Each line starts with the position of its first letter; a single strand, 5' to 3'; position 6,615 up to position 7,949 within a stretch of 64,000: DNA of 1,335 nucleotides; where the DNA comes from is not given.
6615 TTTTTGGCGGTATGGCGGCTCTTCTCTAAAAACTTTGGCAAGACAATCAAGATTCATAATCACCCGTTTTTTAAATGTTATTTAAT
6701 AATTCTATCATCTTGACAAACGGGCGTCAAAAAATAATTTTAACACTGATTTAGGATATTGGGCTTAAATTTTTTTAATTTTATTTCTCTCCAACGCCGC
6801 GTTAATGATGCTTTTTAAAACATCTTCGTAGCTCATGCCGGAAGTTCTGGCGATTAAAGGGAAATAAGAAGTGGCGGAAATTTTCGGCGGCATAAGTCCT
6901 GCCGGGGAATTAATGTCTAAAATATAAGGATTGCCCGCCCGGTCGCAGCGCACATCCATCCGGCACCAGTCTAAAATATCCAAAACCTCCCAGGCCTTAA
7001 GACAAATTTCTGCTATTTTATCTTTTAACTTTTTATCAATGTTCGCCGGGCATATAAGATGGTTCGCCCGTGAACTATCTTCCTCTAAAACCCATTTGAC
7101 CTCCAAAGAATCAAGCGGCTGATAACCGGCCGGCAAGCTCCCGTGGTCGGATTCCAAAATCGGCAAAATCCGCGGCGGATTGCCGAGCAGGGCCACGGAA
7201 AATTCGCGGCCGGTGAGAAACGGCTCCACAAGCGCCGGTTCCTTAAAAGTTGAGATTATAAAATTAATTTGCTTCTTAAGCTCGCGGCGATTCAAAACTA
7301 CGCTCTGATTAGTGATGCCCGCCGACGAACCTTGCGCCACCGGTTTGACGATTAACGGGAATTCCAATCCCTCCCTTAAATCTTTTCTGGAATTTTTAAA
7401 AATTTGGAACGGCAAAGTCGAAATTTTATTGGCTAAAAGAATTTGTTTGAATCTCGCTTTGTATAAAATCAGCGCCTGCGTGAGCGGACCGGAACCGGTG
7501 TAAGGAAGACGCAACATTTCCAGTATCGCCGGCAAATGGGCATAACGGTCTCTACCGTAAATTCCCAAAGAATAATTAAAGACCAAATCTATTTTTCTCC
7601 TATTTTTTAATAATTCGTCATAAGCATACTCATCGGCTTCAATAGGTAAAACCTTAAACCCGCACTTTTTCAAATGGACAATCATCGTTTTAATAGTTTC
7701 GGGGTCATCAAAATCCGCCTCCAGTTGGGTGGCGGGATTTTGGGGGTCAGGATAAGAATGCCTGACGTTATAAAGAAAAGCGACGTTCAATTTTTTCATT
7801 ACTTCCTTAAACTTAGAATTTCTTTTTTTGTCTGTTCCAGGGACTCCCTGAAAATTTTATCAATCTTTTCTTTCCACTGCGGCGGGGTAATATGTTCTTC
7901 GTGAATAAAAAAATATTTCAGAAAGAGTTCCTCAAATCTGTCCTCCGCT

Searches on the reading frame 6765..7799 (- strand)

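Call 65: search_protein_families(library=pfam, proteins=[window:6765-7799:-], max_evalue=0.000001)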
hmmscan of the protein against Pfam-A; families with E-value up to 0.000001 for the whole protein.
window:6765-7799:- (344 aa): 1 family
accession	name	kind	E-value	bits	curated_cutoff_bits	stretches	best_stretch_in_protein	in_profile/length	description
PF07478.18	Dala_Dala_lig_C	-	7.2e-29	101.2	24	1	137-332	27-203/204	D-ala D-ala ligase C-terminus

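Call 68: search_protein_families(library=ncbifam, proteins=[window:6765-7799:-], max_evalue=0.001)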
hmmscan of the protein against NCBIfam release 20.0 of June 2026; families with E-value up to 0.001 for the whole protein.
window:6765-7799:- (344 aa): 31 families (the best 25 are shown)
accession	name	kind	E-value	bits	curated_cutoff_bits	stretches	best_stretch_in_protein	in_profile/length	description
NF002378.0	PRK01372.1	subfamily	8.2e-46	156.1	243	1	38-337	29-303/305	D-alanine--D-alanine ligase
TIGR01205.1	D_ala_D_alaTIGR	subfamily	6.2e-37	127.3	245.65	1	41-335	25-317/318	D-alanine--D-alanine ligase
NF002528.0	PRK01966.1-4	subfamily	8.4e-28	97.2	262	1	60-340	90-363/366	D-alanine--D-alanine ligase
NF002525.0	PRK01966.1-1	equivalog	6.3e-26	91.2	457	1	64-341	93-356/364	D-alanine--D-alanine ligase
NF011169.0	PRK14571.1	equivalog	2.6e-24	86.1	404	1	41-338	26-298/300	D-alanyl-alanine synthetase A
NF002526.0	PRK01966.1-2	equivalog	2.5e-23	82.6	449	1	41-343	65-355/362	D-alanine--D-alanine ligase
NF002527.0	PRK01966.1-3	equivalog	5.1e-23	81.8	310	1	65-337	72-330/332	D-alanine--D-alanine ligase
NF011170.0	PRK14572.1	equivalog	1.6e-20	73.5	489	1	86-338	103-348/351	D-alanyl-alanine synthetase A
NF000091.3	D_ala_D_ser_VanG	exception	3.6e-20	72.1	495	1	67-335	91-343/344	D-alanine--D-serine ligase VanG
NF000207.3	D_ala_D_ser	equivalog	2.5e-17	63.1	520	1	64-337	84-341/342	D-alanine--D-serine ligase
NF002529.0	PRK01966.1-5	equivalog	3.3e-17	62.5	472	1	88-337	102-338/348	D-alanine--D-alanine ligase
NF000206.1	D_ala_D_lac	equivalog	8.8e-17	61.1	550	1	67-336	88-341/342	D-alanine--(R)-lactate ligase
NF000372.1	D_ala_D_lac_VanI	exception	1.5e-15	57.4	700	1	69-335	90-340/341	D-alanine--(R)-lactate ligase VanI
NF011171.0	PRK14573.1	equivalog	7.2e-14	50.6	1015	1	62-340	519-791/809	bifunctional UDP-N-acetylmuramate--L-alanine ligase/D-alanine--D-alanine ligase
NF012215.1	D_ala_D_lac_VanD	exception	7.4e-14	51.8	700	1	68-338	89-343/343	D-alanine--(R)-lactate ligase VanD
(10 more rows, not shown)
